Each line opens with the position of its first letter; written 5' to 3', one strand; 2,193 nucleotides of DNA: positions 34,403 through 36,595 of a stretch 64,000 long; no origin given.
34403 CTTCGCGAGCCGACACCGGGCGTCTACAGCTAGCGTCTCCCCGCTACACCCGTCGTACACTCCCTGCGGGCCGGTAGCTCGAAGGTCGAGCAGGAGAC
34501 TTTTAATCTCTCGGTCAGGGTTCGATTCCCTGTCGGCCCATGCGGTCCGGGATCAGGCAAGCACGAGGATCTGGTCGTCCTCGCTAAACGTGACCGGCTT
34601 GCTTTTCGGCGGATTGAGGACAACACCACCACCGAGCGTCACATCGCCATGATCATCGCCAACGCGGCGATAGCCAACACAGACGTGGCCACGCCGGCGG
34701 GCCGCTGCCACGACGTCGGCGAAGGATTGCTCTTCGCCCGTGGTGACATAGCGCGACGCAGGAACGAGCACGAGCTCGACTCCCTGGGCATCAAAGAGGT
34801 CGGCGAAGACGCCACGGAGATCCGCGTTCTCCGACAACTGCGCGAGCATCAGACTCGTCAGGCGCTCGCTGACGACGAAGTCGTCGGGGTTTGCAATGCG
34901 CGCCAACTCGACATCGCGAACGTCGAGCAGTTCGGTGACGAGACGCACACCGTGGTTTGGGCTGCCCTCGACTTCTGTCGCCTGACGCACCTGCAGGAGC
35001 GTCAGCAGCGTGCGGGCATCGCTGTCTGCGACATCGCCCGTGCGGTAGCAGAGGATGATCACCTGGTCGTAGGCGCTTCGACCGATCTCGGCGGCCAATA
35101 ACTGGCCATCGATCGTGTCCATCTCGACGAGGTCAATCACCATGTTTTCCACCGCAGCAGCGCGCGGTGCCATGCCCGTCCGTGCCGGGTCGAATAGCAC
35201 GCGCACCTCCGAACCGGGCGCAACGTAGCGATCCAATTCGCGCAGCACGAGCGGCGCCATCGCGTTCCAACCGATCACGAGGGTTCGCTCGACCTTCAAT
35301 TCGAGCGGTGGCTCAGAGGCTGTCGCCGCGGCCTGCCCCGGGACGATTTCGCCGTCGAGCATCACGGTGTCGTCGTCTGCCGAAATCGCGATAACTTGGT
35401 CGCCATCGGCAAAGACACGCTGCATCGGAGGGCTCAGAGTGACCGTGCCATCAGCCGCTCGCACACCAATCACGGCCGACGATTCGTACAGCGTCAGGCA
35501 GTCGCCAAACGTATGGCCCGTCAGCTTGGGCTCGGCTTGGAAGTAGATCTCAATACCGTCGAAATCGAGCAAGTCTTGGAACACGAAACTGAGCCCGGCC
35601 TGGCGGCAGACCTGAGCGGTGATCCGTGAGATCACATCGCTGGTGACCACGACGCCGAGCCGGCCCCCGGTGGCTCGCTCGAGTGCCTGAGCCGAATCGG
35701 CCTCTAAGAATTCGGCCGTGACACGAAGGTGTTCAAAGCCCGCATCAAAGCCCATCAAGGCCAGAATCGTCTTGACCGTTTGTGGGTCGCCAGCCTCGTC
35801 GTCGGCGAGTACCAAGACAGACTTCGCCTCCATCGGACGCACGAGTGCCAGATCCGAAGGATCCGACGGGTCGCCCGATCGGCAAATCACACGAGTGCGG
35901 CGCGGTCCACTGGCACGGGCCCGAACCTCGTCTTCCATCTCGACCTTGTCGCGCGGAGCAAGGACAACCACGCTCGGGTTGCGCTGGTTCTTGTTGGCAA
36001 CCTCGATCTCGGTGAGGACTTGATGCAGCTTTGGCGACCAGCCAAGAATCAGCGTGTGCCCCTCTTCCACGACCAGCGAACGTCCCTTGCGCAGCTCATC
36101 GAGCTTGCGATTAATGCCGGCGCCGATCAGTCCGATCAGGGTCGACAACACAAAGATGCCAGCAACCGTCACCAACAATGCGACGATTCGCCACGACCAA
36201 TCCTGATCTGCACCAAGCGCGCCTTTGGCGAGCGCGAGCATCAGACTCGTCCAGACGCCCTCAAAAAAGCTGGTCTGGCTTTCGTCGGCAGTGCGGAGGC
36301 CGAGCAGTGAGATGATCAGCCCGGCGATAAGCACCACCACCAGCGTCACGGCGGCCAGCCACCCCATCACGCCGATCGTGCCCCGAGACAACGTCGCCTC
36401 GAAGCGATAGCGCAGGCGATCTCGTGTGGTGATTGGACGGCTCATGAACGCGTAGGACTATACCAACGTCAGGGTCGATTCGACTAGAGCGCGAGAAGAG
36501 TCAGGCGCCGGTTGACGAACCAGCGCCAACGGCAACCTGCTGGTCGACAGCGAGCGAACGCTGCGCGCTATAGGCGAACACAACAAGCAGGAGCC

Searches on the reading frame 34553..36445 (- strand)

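Call 17: search_protein_families(library=pfam, proteins=[window:34553-36445:-], max_evalue=0.001)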
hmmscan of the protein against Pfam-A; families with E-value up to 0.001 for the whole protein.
window:34553-36445:- (630 aa): 2 families
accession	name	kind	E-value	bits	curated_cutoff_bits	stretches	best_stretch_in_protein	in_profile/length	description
PF06241.17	Castor_Poll_mid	-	1.6e-26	92.7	26.7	1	270-362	2-95/104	Castor and Pollux, part of voltage-gated ion channel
PF22614.2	Slo-like_RCK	-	0.0008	19.5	24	0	137-222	12-95/119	Calcium-activated potassium channel slowpoke-like RCK domain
